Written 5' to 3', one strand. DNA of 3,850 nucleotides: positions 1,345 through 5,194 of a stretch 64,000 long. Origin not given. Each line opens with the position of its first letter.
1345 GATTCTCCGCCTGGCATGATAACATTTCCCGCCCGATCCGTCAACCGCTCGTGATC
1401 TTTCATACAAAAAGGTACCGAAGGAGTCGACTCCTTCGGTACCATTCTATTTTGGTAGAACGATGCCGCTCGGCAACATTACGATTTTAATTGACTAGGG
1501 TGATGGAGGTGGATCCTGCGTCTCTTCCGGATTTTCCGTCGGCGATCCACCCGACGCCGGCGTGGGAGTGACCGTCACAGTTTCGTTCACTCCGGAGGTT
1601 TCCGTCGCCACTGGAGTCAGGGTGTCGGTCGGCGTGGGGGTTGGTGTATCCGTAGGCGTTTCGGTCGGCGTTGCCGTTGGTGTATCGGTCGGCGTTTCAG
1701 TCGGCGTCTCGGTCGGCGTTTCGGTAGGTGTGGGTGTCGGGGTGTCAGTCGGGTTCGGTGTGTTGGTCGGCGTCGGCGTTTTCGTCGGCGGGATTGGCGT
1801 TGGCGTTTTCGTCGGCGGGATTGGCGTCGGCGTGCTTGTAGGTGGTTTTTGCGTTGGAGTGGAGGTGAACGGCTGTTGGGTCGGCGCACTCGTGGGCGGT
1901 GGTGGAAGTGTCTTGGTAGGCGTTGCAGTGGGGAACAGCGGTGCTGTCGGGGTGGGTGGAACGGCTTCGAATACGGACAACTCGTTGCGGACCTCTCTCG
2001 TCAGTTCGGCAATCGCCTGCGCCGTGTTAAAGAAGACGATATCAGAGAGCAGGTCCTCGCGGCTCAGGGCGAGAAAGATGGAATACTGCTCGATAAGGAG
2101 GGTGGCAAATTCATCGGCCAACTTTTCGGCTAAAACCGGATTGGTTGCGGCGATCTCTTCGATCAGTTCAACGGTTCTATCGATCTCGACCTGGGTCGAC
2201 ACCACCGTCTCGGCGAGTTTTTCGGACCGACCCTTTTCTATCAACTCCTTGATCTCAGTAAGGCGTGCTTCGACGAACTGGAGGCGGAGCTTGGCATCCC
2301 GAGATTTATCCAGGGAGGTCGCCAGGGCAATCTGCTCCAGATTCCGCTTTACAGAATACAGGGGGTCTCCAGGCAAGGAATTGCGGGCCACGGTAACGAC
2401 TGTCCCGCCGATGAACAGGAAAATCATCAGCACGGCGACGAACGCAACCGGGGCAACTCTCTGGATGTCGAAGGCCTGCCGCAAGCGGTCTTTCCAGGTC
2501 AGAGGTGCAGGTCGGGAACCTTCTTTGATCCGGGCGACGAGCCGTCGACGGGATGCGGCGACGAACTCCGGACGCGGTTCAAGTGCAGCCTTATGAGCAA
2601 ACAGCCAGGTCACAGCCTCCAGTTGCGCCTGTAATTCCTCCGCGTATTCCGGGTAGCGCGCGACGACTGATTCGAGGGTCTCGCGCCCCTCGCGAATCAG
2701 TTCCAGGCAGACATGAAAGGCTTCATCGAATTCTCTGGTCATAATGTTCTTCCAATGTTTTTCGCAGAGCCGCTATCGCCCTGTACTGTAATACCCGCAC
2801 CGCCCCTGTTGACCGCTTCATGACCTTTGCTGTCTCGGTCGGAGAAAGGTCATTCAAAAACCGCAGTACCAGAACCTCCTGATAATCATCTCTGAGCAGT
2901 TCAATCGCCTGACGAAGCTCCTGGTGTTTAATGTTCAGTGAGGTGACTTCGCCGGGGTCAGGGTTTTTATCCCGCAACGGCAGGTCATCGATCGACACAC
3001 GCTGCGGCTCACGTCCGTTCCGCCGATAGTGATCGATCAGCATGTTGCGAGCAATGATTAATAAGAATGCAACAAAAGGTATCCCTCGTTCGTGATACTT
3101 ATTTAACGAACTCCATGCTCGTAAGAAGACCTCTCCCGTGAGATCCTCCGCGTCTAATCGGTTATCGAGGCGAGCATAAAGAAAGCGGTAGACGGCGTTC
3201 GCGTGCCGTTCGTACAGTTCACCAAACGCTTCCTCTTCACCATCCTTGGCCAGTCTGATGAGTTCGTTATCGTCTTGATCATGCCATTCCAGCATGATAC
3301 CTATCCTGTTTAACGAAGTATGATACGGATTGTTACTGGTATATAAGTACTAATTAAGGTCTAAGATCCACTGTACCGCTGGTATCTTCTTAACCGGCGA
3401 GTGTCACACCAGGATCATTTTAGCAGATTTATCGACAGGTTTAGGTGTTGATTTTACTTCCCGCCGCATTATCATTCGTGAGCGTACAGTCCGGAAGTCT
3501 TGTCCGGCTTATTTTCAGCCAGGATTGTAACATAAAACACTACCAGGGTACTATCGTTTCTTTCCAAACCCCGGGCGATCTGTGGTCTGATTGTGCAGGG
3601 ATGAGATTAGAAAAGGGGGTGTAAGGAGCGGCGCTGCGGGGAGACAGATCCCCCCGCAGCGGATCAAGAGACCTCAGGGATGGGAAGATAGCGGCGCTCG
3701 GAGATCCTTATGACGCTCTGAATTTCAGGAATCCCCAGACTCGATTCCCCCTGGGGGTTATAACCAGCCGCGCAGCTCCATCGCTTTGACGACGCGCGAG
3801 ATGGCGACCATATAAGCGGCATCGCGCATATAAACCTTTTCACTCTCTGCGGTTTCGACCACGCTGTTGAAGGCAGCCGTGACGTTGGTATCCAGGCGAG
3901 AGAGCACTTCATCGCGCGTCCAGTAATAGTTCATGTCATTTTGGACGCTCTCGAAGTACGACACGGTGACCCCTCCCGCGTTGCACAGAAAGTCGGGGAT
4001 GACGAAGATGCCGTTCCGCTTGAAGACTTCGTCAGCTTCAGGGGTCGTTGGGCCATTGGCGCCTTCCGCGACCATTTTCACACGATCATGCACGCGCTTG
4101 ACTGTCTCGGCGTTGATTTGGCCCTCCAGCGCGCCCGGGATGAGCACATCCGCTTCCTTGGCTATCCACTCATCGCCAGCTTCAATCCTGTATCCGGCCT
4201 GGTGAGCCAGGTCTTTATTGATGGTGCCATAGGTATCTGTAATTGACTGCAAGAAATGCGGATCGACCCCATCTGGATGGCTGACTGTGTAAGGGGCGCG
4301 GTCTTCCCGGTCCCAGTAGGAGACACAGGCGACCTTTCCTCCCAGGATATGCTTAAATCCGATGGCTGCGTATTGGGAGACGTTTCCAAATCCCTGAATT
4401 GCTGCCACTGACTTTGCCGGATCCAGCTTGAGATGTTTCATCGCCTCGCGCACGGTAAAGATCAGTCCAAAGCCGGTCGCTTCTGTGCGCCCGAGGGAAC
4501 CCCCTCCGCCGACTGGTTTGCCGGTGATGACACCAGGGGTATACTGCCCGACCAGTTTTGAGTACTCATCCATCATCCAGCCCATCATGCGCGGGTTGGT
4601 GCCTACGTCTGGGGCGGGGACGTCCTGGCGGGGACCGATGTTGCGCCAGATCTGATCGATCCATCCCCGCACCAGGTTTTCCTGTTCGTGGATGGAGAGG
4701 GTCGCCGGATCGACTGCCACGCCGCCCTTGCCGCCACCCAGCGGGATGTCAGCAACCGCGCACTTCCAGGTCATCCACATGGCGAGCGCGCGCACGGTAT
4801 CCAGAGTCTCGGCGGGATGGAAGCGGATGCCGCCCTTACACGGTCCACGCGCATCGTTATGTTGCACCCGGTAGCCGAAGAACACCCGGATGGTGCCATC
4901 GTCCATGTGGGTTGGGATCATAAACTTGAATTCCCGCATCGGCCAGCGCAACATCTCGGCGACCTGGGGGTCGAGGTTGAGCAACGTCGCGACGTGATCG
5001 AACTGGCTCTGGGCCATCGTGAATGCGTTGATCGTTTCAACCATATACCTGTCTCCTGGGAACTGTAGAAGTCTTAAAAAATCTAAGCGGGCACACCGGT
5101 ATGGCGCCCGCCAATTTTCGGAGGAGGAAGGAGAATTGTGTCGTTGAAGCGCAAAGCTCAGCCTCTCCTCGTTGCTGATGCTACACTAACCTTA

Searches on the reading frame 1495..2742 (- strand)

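Call 43: search_protein_families(library=pfam, proteins=[window:1495-2742:-])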
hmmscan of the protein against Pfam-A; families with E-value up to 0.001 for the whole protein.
window:1495-2742:- (415 aa): 1 family
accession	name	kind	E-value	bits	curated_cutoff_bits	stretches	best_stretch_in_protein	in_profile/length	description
PF18915.5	DUF5667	-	3.1e-14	53.6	27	1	122-199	2-80/99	Domain of unknown function (DUF5667)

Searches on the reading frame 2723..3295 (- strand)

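Call 43: search_protein_families(library=pfam, proteins=[window:2723-3295:-])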
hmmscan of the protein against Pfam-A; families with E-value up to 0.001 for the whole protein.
window:2723-3295:- (190 aa): 4 families
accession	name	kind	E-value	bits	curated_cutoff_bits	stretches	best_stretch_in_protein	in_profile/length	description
PF04542.20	Sigma70_r2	-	3e-19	69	24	1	27-95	1-70/71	Sigma-70 region 2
PF08281.18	Sigma70_r4_2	-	9.6e-10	38.4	25.7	1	125-177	2-54/54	Sigma-70, region 4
PF04545.22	Sigma70_r4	-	8.6e-08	32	24.1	1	131-179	2-50/50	Sigma-70, region 4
PF07638.17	Sigma70_ECF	-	1e-05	26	21.1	1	11-167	6-169/185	ECF sigma factor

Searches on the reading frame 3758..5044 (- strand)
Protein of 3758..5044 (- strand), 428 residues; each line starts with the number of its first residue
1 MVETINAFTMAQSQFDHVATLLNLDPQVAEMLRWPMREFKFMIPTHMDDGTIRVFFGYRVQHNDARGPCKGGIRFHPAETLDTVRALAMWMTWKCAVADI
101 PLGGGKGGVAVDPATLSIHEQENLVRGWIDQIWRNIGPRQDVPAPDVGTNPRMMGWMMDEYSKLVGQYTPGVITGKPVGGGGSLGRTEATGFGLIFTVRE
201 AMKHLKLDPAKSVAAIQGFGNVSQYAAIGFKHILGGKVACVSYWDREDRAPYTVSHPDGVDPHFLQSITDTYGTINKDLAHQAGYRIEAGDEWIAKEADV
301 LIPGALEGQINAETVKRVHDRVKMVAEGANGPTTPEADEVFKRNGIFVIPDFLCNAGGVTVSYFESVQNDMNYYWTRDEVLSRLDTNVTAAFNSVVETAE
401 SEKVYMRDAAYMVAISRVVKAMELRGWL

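Call 43: search_protein_families(library=pfam, proteins=[window:3758-5044:-])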
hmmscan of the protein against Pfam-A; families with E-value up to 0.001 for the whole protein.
window:3758-5044:- (428 aa): 2 families
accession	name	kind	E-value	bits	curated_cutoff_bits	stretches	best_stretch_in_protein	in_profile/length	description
PF00208.27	ELFV_dehydrog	-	7.6e-65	219.4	23.4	1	181-426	1-241/241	Glutamate/Leucine/Phenylalanine/Valine dehydrogenase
PF02812.23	ELFV_dehydrog_N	-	9.3e-55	184.3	25.3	1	35-163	1-129/129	Glu/Leu/Phe/Val dehydrogenase, dimerisation domain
